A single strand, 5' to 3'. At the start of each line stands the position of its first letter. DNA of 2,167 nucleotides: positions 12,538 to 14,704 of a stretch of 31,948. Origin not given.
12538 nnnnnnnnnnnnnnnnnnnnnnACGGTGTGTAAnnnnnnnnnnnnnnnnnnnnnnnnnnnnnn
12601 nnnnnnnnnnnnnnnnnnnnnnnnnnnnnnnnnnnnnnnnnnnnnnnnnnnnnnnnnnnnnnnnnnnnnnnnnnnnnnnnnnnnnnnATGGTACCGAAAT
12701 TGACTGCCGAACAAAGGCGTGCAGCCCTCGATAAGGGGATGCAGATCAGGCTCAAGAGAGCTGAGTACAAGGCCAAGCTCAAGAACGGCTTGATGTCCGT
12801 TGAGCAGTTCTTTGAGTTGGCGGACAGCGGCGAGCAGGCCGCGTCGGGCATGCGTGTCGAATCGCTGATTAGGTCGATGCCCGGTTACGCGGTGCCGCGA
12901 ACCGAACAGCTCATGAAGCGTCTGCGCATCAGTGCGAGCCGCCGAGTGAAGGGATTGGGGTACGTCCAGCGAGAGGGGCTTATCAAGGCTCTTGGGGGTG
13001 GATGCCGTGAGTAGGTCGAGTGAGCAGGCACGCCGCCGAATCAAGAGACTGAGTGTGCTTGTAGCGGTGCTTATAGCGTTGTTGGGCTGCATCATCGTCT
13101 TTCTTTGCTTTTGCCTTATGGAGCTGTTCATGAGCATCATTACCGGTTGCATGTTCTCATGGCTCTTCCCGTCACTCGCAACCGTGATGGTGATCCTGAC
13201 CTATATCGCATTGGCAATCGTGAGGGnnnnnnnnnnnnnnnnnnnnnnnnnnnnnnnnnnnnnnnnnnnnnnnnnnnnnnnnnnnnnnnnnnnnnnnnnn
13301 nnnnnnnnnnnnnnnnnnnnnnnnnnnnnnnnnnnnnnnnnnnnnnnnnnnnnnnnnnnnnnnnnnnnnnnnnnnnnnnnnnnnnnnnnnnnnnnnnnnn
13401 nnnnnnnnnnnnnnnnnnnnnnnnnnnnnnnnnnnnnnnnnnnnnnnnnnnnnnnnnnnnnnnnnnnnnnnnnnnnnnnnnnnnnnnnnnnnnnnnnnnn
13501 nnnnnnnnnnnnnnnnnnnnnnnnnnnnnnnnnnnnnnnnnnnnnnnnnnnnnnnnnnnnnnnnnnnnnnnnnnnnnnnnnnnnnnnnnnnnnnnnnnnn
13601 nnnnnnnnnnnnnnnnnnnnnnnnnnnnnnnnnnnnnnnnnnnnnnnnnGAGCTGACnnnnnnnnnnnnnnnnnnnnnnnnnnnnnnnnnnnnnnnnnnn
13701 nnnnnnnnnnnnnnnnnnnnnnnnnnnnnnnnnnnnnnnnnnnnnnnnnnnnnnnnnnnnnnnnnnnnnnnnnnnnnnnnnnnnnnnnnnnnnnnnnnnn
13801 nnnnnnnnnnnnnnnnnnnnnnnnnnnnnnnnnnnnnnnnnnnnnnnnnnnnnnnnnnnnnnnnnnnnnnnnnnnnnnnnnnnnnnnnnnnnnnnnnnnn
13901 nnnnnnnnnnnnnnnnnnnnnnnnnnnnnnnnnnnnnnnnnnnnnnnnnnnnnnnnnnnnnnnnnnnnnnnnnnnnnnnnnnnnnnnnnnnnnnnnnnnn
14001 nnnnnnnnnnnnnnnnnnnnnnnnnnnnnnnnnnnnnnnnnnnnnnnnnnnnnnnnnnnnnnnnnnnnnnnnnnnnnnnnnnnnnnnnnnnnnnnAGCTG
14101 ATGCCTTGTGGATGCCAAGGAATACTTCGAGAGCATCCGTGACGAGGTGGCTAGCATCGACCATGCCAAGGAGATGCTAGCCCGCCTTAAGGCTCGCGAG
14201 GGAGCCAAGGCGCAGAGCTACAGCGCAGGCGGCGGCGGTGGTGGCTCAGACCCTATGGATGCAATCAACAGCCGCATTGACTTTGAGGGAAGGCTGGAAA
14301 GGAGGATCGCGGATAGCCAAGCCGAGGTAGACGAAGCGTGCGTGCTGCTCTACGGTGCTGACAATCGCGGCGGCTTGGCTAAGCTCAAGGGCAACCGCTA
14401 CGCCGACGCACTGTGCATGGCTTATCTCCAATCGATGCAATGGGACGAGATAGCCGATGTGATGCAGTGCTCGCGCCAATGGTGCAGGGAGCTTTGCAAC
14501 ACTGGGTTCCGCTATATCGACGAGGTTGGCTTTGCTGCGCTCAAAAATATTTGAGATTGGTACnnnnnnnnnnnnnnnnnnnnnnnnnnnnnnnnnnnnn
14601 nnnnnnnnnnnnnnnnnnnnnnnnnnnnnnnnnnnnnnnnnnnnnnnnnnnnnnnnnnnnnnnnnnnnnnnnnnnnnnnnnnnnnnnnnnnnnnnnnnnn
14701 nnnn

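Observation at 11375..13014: Phage-encoded actinobacterial IHF (mIHF) immediately downstream of an intact tyrosine integrase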

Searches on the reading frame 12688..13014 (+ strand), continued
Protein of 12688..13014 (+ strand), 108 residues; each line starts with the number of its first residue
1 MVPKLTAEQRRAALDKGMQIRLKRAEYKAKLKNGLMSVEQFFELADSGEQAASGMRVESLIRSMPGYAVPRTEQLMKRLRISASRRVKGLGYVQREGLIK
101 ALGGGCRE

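Call 88: find_homologous_proteins(query=P0036, max_evalue=1e-8)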
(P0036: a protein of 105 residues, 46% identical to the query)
Query P0036 (105 aa): 99 proteins with E <= 1e-8 among 122 candidates.
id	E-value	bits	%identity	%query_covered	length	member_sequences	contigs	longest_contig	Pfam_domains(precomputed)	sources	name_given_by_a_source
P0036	3.4e-54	199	100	100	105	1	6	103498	PF22525.2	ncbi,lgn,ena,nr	ncbi:MAG: hypothetical protein HPY75_07925 [Actinobacteria bacterium]|nr:hypothetical protein [Actin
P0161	1.3e-53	197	98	100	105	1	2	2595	PF22525.2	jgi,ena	-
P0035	2.4e-53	196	98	100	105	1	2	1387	PF22525.2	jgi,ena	-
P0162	2.8e-53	196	97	100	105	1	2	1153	PF22525.2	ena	-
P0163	2.2e-52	193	96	100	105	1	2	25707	PF22525.2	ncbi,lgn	-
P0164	3.0e-52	193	95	100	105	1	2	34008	PF22525.2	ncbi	-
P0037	5.5e-52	192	94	100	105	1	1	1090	PF22525.2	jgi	jgi:ribosomal protein L9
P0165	1.7e-51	190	94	100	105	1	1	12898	PF22525.2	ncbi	-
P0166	3.6e-51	189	93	100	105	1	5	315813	PF22525.2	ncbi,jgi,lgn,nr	ncbi:MAG: integration host factor [Actinobacteria bacterium]|nr:integration host factor [Actinomycet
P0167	4.1e-51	189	94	100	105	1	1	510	PF22525.2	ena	-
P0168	2.3e-49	183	89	100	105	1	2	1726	PF22525.2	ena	-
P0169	1.5e-48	181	90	100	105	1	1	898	PF22525.2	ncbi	-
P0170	4.0e-48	179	89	100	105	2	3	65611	PF22525.2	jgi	jgi:ribosomal protein L9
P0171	5.2e-48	179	89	100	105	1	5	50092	PF22525.2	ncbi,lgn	-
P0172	1.4e-47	178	87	100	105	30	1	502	PF22525.2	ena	-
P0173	1.5e-47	178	88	100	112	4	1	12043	PF22525.2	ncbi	-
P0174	2.7e-47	177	86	100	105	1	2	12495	PF22525.2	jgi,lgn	jgi:ribosomal protein L9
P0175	6.3e-47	176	87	100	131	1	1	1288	PF22525.2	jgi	jgi:predicted HAD superfamily phosphohydrolase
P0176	7.7e-47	175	87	100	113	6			PF22525.2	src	-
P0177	1.5e-46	174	88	99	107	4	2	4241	PF22525.2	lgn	-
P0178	1.8e-46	174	87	100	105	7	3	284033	PF22525.2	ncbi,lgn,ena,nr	ncbi:MAG: hypothetical protein H5T73_02580 [Actinobacteria bacterium]|nr:hypothetical protein [Actin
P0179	3.0e-46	173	84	99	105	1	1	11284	PF22525.2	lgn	-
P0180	3.2e-46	173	84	100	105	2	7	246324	PF22525.2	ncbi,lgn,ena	-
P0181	5.4e-46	173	85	100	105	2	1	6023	PF22525.2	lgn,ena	-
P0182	1.1e-45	172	83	100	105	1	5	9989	PF22525.2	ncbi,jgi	jgi:ribosomal protein L9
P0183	1.1e-45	172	85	100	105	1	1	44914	PF22525.2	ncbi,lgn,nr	ncbi:MAG: integration host factor, actinobacterial type [Actinomycetota bacterium]|nr:integration ho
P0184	1.1e-45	172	87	100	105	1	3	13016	PF22525.2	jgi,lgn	-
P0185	1.5e-45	171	83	100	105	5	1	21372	PF22525.2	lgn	-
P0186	5.6e-45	169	83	100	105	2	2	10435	PF22525.2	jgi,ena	-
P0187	1.5e-44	168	82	100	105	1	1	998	PF22525.2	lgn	-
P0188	1.6e-44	168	83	100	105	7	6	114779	PF22525.2,PF14520.13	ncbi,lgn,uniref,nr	ncbi:integration host factor, actinobacterial type [Candidatus Solincola tengchongensis]|uniref:inte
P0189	6.2e-44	166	83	100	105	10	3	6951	PF22525.2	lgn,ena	-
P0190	1.2e-43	165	81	100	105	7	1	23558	PF22525.2,PF14520.13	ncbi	-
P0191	2.3e-43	164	81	100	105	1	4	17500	PF22525.2,PF00416.28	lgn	-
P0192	3.3e-42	160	77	99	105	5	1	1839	PF22525.2,PF00416.28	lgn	-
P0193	4.0e-42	160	76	100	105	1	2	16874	PF22525.2,PF00416.28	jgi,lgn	jgi:ribosomal protein L9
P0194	5.9e-42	160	81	100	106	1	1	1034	PF22525.2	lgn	-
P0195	7.1e-40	153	78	100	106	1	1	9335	PF22525.2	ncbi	-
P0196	1.9e-38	148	88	84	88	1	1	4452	PF22525.2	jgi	jgi:predicted HAD superfamily phosphohydrolase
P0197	1.1e-37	146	74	94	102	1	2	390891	PF22525.2,PF00416.28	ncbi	-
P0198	2.7e-37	145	73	94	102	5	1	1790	PF22525.2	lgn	-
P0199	2.9e-36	141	71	94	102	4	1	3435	PF22525.2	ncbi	-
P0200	9.2e-35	137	68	94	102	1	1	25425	PF22525.2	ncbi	ncbi:MAG: integration host factor, actinobacterial type [Candidatus Geothermincolia bacterium]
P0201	1.6e-34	136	67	94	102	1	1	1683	PF22525.2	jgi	jgi:transposase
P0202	3.4e-28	116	62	94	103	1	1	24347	PF22525.2,PF00416.28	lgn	-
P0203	4.6e-28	115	62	94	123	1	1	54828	PF22525.2,PF00416.28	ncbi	-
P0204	5.2e-28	115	60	95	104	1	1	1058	PF22525.2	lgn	-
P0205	6.0e-27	112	58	94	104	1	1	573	PF22525.2,PF00416.28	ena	-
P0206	6.0e-27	112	60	94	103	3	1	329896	PF22525.2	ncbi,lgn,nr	ncbi:MAG: integration host factor, actinobacterial type [Trueperella sp.]|nr:integration host factor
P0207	3.0e-26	109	61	95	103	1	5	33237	PF22525.2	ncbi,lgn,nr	ncbi:MAG: integration host factor [Coriobacteriaceae bacterium]|nr:integration host factor [Coriobac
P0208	2.5e-25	107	59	94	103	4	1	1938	PF22525.2,PF00416.28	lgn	-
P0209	3.8e-25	106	64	100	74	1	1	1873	PF22525.2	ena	-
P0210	3.9e-25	106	58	94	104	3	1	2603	PF22525.2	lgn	-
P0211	4.4e-25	106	57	95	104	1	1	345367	PF22525.2,PF00416.28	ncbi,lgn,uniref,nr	ncbi:integration host factor, actinobacterial type [uncultured Pseudokineococcus sp.]|uniref:integra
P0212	2.0e-24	104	57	94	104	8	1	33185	PF22525.2,PF00416.28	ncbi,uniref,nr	ncbi:integration host factor, actinobacterial type [uncultured Pseudokineococcus sp.]|uniref:integra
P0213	3.1e-24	103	58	95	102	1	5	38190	PF22525.2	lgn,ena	-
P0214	3.2e-24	103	57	94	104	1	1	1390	PF22525.2,PF00416.28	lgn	-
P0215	3.6e-24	103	58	94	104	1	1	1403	PF22525.2,PF00416.28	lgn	-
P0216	4.6e-24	103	62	87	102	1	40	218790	PF22525.2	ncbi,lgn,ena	-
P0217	5.3e-24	102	56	95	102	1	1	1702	PF22525.2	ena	-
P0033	7.1e-24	102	57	95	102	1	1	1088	PF22525.2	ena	-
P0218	8.0e-24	102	57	95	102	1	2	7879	PF22525.2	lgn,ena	-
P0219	8.4e-24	102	56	95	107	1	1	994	PF22525.2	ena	-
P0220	9.7e-24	101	60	87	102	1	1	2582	PF22525.2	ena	-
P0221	1.1e-23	101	55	95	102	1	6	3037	PF22525.2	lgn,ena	-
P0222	1.4e-23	101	56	95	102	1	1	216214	PF22525.2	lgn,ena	-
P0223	1.4e-23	101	55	95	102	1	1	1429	PF22525.2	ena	-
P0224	1.4e-23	101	56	95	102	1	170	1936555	PF22525.2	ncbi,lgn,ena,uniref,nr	ncbi:integration host factor, actinobacterial type [Olsenella sp. Marseille-QA0557]|uniref:Integrati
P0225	1.4e-23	101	56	95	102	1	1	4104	PF22525.2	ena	-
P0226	1.4e-23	101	55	95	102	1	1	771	PF22525.2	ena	-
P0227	1.5e-23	101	57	95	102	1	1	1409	PF22525.2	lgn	-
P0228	1.8e-23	101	56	95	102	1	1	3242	PF22525.2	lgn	-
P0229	1.9e-23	101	60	87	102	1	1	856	PF22525.2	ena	-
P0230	3.1e-23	100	57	95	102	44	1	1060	PF22525.2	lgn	-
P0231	3.4e-23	100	56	95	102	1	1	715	PF22525.2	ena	-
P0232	5.2e-23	99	55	95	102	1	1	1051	PF22525.2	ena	-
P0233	5.2e-23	99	57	95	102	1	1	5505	PF22525.2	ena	-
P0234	5.3e-23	99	56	95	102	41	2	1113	PF22525.2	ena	-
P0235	5.5e-23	99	57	95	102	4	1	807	PF22525.2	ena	-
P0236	5.6e-23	99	56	95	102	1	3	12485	PF22525.2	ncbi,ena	-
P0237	8.3e-23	98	55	95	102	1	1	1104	PF22525.2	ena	-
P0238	1.0e-22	98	55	95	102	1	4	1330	PF22525.2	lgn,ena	-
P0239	1.1e-22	98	55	95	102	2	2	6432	PF22525.2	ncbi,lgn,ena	-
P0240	1.2e-22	98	56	95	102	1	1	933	PF22525.2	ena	-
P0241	1.2e-22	98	55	95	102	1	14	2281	PF22525.2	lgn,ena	-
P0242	1.4e-22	98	55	95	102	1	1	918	PF22525.2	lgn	-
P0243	2.8e-22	97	54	95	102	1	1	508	PF22525.2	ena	-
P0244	4.5e-22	96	58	87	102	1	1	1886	PF22525.2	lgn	-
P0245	8.6e-22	95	54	95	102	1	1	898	PF22525.2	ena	-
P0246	1.2e-21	95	54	95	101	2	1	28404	PF22525.2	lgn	-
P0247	1.4e-20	91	52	94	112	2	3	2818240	PF22525.2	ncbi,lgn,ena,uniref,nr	ncbi:hypothetical protein J2X11_001597 [Aeromicrobium panaciterrae]|uniref:Integration host factor-l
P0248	3.1e-18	84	51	95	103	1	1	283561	PF22525.2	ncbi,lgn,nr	ncbi:MAG: integration host factor [Firmicutes bacterium]|nr:integration host factor [Bacillota bacte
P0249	3.3e-18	84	48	95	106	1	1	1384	PF22525.2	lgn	-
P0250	9.2e-18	82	50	95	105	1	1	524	PF22525.2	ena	-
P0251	5.2e-16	77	48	99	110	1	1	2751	PF22525.2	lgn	-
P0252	8.2e-14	70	84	42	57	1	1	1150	PF22525.2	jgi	-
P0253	1.2e-13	69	43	90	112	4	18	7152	PF22525.2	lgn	-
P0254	6.6e-12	64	50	70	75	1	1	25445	PF22525.2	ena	-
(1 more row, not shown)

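Call 91: find_encoding_contigs(protein=P0224, flank=3500, max_places=1)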
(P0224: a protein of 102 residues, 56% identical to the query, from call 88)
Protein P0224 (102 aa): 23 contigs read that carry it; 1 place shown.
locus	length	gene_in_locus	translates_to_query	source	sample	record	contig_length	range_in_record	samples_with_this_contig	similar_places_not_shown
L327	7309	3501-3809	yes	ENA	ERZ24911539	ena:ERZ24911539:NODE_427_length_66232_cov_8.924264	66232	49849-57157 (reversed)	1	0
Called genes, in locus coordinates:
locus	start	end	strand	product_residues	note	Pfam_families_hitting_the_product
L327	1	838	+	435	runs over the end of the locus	PF01979:Amidohydro_1, PF07969:Amidohydro_3 (weak), PF12890:DHOase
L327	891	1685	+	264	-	PF00175:NAD_binding_1 (weak), PF10418:DHODB_Fe-S_bind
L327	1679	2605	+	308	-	PF01180:DHO_dh, PF01207:Dus (weak)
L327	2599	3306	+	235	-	PF00215:OMPdecase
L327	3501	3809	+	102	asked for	PF22525:H2TH_5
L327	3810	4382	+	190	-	PF00625:Guanylate_kin, PF13191:AAA_16 (faint)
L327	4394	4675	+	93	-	-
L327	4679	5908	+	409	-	PF22025:ThiI_fer, PF02926:THUMP, PF02568:ThiI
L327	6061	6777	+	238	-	PF10531:SLBB, PF22461:SLBB_2 (weak), PF14520:HHH_5 (faint), PF00633:HHH, PF03934:T2SSK (faint), PF12836:HHH_3, PF14579:HHH_6 (weak)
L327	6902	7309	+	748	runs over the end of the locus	PF03772:Competence, PF00753:Lactamase_B, PF12706:Lactamase_B_2, PF23023:Anti-Pycsar_Apyc1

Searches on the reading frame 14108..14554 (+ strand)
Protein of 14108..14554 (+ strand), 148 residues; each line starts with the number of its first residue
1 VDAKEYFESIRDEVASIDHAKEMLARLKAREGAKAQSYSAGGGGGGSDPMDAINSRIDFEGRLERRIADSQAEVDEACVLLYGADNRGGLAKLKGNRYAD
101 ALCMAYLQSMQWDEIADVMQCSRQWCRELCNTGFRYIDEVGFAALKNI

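Call 6: search_protein_families(library=pfam, proteins=[window:14108-14554:+], max_evalue=0.01)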
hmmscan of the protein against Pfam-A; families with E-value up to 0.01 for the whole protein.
window:14108-14554:+ (148 aa): 0 families

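Call 8: search_protein_families(library=ncbifam, proteins=[window:14108-14554:+], max_evalue=0.01)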
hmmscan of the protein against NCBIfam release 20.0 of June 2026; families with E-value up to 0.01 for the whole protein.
window:14108-14554:+ (148 aa): 0 families

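Call 28: search_protein_families(library=phrogs, proteins=[window:14108-14554:+], max_evalue=0.001)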
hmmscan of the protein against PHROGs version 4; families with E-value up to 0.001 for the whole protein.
window:14108-14554:+ (148 aa): 2 families
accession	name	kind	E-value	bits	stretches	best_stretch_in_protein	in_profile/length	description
phrog_36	-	transcription regulation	3.1e-12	47.6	1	1-132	54-178/220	transcriptional regulator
phrog_79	-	transcription regulation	0.00016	22.4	1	90-139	83-135/156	anti-termination protein Q-like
